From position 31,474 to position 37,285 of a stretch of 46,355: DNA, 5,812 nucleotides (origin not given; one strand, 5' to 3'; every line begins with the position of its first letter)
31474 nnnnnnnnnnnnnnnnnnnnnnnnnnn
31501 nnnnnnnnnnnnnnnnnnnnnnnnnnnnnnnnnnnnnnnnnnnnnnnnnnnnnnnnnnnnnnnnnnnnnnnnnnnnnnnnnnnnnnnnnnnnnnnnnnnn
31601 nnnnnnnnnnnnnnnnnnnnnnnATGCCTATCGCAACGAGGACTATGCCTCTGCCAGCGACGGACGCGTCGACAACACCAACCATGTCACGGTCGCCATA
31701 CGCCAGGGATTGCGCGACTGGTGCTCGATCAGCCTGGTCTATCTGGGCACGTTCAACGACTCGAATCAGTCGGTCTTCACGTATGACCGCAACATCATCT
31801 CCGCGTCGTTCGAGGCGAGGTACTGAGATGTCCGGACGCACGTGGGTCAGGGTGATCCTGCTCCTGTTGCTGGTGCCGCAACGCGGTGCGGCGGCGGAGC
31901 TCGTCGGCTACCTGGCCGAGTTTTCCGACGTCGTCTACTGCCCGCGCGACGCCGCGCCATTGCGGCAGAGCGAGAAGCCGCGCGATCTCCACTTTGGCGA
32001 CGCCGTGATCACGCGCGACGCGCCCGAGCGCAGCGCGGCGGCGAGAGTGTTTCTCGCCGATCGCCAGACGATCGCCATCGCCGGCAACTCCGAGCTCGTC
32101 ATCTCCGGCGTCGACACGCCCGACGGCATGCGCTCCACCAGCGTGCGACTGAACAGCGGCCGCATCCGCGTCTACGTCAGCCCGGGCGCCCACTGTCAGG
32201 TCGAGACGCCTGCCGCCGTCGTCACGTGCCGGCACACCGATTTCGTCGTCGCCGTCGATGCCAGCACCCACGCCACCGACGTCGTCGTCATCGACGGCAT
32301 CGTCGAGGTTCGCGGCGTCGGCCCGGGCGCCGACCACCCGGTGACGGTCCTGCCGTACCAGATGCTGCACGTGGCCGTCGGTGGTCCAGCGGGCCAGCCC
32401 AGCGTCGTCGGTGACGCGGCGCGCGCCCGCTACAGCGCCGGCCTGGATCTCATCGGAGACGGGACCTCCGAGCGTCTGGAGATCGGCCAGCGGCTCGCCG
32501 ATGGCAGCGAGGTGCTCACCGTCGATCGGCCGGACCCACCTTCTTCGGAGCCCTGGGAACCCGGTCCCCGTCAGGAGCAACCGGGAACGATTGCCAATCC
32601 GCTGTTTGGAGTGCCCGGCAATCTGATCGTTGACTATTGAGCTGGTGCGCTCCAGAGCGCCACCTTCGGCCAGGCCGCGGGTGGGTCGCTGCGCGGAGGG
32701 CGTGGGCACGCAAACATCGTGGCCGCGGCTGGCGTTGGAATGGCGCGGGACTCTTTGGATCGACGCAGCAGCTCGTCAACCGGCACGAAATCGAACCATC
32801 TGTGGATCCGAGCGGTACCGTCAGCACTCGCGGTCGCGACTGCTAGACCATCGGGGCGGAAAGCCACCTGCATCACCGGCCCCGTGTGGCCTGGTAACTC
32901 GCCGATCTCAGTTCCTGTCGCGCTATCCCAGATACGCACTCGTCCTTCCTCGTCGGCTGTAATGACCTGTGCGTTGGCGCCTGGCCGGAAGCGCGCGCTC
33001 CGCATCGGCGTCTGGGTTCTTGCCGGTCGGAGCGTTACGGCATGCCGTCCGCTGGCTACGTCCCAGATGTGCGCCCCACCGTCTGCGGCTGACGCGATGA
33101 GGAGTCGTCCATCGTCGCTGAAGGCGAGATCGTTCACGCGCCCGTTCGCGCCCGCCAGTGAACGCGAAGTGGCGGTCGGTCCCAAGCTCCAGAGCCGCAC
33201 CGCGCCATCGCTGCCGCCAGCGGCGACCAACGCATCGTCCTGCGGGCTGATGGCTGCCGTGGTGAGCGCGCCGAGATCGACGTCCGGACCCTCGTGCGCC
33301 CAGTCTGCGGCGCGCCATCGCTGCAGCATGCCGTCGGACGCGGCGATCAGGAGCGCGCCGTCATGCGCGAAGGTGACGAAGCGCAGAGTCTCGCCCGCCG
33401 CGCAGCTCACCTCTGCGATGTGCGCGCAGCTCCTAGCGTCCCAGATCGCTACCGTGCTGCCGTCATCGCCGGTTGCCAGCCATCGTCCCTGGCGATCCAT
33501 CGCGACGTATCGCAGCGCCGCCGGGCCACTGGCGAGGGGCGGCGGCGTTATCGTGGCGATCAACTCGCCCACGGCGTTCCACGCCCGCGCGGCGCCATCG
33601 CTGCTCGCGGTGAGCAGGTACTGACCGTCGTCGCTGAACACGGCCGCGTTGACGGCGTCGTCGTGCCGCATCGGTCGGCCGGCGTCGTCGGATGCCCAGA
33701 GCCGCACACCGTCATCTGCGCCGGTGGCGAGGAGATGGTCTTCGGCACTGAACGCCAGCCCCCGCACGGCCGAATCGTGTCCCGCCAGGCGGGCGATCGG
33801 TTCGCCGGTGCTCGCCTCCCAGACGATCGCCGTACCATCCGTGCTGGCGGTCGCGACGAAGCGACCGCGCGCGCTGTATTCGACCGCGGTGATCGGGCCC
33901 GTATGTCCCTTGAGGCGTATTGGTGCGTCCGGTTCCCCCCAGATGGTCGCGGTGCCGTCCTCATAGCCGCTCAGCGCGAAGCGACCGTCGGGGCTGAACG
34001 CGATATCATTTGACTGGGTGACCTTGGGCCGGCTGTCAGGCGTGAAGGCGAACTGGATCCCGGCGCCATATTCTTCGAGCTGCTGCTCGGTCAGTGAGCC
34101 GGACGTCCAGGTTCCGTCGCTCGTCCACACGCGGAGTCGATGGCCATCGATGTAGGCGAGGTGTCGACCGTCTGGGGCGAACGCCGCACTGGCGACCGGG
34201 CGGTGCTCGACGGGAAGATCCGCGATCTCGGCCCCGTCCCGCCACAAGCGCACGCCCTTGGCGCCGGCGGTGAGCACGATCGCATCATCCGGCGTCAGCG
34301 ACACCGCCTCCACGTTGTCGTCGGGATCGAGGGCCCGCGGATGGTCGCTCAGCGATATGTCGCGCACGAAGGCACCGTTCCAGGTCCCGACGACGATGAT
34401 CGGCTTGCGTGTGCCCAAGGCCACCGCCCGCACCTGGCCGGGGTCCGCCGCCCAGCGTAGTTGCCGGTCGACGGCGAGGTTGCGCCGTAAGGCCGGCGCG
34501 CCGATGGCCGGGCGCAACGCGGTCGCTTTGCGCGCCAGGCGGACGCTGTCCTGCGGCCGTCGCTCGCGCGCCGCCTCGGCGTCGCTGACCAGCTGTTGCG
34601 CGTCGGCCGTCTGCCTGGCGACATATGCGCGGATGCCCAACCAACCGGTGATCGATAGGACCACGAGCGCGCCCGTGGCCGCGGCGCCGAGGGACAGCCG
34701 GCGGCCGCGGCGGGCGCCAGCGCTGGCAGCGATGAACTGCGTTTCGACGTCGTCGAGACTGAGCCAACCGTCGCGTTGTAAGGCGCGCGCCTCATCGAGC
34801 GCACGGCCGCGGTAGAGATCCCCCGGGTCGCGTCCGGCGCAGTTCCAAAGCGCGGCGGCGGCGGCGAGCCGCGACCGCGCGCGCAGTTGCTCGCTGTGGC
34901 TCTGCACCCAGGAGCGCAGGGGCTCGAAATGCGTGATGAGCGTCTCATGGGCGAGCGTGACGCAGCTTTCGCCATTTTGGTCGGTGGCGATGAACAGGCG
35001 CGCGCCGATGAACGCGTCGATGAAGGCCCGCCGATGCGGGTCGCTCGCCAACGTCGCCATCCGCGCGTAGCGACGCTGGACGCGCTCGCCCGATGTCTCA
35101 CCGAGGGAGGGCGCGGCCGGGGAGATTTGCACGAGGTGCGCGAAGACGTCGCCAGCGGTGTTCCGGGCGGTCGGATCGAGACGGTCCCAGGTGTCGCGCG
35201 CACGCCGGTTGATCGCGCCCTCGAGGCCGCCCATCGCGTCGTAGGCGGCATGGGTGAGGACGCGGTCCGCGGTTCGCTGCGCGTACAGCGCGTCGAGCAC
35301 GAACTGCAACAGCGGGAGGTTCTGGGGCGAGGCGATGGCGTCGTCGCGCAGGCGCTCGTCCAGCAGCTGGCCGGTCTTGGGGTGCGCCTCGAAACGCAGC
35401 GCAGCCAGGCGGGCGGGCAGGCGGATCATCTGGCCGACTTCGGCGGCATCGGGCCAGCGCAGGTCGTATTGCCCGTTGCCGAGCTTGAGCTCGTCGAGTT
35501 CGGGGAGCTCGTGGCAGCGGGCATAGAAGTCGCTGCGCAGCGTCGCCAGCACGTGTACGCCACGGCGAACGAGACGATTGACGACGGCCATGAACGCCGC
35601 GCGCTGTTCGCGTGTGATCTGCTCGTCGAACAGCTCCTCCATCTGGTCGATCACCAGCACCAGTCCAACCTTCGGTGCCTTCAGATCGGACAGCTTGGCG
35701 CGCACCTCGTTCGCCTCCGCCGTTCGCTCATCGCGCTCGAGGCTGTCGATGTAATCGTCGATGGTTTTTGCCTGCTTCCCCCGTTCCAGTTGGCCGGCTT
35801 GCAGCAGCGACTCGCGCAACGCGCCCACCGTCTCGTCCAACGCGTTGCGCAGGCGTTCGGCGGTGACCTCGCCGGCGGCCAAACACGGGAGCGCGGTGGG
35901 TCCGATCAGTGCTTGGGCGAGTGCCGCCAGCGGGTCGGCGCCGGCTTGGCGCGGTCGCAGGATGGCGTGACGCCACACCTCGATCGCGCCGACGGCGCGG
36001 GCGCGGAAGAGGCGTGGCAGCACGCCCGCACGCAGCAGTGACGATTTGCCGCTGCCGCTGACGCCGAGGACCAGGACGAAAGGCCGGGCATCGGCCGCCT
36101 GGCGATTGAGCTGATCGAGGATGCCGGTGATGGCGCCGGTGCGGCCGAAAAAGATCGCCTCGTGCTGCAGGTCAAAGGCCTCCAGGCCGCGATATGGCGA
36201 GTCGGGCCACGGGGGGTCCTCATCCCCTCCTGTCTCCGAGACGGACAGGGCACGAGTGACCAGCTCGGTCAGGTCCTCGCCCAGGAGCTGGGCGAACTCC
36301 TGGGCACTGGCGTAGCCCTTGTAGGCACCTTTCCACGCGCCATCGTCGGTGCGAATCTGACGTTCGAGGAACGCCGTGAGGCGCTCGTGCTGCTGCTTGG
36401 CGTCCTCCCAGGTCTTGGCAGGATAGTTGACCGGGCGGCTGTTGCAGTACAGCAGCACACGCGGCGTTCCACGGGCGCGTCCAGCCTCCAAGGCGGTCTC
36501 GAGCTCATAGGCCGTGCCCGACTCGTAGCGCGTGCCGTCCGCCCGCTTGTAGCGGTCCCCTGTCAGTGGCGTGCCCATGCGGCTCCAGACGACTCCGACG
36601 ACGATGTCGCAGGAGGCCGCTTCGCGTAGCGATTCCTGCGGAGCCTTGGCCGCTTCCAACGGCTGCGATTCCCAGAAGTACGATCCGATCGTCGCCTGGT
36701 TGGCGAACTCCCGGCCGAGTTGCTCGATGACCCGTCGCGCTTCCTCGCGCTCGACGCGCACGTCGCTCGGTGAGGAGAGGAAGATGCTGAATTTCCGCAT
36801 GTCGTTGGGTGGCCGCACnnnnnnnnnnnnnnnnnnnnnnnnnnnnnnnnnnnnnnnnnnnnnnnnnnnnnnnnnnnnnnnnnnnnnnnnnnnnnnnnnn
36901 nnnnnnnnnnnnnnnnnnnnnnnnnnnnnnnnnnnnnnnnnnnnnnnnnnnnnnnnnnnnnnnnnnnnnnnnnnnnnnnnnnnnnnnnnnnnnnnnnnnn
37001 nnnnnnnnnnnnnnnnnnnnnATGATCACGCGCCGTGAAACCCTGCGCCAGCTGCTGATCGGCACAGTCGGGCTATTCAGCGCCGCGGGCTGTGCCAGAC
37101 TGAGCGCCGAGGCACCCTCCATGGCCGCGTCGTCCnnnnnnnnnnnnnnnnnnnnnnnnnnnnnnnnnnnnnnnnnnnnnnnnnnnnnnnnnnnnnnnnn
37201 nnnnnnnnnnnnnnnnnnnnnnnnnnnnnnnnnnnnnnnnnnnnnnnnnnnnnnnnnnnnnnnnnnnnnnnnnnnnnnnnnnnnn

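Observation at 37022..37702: Exported (Tat-lipoprotein) paralog of the SLOG-like domain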

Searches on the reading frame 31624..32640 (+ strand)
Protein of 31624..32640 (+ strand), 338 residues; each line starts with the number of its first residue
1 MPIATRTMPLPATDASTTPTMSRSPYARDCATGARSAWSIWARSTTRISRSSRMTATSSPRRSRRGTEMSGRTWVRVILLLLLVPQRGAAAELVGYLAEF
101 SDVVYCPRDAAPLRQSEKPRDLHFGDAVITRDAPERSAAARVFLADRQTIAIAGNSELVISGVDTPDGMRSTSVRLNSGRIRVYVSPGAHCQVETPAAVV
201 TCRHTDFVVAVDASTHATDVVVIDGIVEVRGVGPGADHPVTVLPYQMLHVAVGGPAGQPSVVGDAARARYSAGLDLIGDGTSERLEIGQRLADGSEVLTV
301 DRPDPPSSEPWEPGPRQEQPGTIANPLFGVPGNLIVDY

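Call 7: search_protein_families(library=pfam, proteins=[window:31624-32640:+], max_evalue=0.01)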
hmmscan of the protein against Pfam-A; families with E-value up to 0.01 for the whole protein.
window:31624-32640:+ (338 aa): 1 family
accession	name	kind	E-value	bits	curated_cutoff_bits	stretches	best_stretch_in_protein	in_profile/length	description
PF04773.18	FecR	-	4.6e-14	53.1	24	1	138-228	9-97/97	FecR protein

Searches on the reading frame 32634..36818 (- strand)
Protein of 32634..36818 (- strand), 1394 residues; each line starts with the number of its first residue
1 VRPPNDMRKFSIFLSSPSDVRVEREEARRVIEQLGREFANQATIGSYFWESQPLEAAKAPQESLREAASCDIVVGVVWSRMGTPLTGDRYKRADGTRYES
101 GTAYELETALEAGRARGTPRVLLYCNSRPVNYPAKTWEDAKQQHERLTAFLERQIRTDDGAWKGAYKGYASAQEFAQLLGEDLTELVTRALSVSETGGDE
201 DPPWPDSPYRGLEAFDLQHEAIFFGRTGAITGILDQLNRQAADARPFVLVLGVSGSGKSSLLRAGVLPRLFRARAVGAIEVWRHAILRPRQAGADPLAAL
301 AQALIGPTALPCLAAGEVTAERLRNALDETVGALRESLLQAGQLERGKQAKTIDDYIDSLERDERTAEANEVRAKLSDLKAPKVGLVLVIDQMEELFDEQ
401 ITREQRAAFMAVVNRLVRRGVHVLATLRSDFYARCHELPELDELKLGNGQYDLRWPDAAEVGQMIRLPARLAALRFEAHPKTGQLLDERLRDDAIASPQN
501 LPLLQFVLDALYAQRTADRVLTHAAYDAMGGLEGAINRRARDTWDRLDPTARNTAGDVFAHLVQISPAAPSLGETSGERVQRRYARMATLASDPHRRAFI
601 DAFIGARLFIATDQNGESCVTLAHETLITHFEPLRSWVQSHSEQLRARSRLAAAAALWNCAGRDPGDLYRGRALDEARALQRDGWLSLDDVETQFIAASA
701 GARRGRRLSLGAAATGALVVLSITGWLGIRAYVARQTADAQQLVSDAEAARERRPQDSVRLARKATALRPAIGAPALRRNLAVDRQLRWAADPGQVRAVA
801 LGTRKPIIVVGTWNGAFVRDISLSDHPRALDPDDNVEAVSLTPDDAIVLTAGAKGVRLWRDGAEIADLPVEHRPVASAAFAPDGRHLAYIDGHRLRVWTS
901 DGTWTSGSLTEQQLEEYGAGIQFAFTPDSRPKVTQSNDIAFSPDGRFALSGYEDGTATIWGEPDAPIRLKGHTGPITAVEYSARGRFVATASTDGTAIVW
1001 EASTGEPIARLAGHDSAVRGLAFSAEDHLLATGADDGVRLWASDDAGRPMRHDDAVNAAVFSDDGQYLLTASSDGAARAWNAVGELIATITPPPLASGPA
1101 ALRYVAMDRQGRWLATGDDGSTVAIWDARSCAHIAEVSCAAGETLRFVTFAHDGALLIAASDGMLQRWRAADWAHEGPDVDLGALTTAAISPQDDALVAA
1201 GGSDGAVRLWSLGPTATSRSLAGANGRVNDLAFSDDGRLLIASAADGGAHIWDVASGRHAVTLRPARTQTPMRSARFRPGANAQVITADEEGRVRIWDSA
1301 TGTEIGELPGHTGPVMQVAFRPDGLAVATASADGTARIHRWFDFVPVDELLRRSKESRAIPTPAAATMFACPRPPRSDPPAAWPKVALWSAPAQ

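Call 7: search_protein_families(library=pfam, proteins=[window:32634-36818:-], max_evalue=0.01)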
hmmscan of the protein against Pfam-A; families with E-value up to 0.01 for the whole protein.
window:32634-36818:- (1394 aa): 42 families (the best 25 are shown)
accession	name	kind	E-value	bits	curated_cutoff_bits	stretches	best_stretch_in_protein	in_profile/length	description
PF20703.3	nSTAND1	-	5.6e-89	299.8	27.1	1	208-665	1-378/379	Novel STAND NTPase 1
PF25174.1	Beta-prop_THOC3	-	5.5e-86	288.4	305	4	937-1162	6-233/272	THOC3 beta-propeller domain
PF00400.38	WD40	-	1.4e-61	202.7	27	6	969-1000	7-38/39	WD domain, G-beta repeat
PF24814.1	WD40_Prp19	-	4.4e-55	187.2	320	4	968-1162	44-240/281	Prp19 WD40 domain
PF25173.1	Beta-prop_WDR3_1st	-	2.8e-50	171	154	2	937-1081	33-183/184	WDR3 first beta-propeller domain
PF24817.1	WD40_WDHD1_1st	-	3e-38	132.1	109.9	3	935-1082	88-251/291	WDHD1 first WD40 domain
PF25175.1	Beta-prop_WDR5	-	2.5e-36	125.9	250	2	1185-1339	13-163/296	WDR5 beta-propeller domain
PF23414.1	Beta-prop_EML_2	-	4.9e-34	118.3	90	4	940-1082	5-153/266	Echinoderm microtubule-associated protein second beta-propeller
PF24805.1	EIF3I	-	8.4e-33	114.3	200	2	1052-1341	9-314/324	EIF3I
PF25172.1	Beta-prop_WDR3_2nd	-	5.1e-32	111.7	140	3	967-1085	169-291/293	WDR3 second beta-propeller domain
PF24796.1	WDR55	-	1e-31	110.6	200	3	1187-1336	12-161/296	WDR55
PF24807.1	WD40_CDC20-Fz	-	4.3e-30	105.5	200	2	1103-1338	55-291/292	CDC20/Fizzy WD40 domain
PF25168.1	Beta-prop_WDR36-Utp21_2nd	-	2.6e-28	99.7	84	2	1122-1259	135-274/335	WDR36/Utp21 second beta-propeller domain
PF25391.1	WD40_Gbeta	-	1e-25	90.9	150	2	1150-1357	63-268/340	G protein beta WD-40 repeat protein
PF24105.1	Beta-prop_CAF1B_HIR1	-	1.5e-22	80.5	80.5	1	969-1039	126-197/383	CAF1B/HIR1 beta-propeller domain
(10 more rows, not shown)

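Call 8: search_protein_families(library=ncbifam, proteins=[window:32634-36818:-], max_evalue=0.1)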
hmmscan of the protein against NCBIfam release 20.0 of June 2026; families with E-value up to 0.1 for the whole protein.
window:32634-36818:- (1394 aa): 3 families
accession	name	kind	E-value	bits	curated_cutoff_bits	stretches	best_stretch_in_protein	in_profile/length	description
NF047389.1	ATPase_Sll1717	subfamily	7.5e-06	25.3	75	1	323-466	117-270/454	P-loop ATPase, Sll1717 family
NF008569.0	PRK11521.1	equivalog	7.8e-05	22.7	159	0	841-866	85-110/135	DUF2509 family protein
NF005252.0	PRK06762.1-3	equivalog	0.052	13.3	258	0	244-319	10-80/189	hypothetical protein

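Call 54: search_protein_families(library=padloc, proteins=[window:32634-36818:-], max_evalue=0.001)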
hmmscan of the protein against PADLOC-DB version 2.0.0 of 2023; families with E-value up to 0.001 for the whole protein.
window:32634-36818:- (1394 aa): 2 families
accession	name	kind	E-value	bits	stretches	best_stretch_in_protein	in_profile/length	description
PDLC05050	PDC-S60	-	4.9e-10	36.3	1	8-189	3-169/906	-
PDLC04140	mad8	-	3.4e-06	24.8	1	244-427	26-231/314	mads_8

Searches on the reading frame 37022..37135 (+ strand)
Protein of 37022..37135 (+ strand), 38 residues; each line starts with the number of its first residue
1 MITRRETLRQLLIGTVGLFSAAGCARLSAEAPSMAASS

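Call 34: search_protein_families(library=pfam, proteins=[window:37022-37135:+], max_evalue=10)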
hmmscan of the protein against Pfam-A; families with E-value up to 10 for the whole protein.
seq(38 aa): 0 families
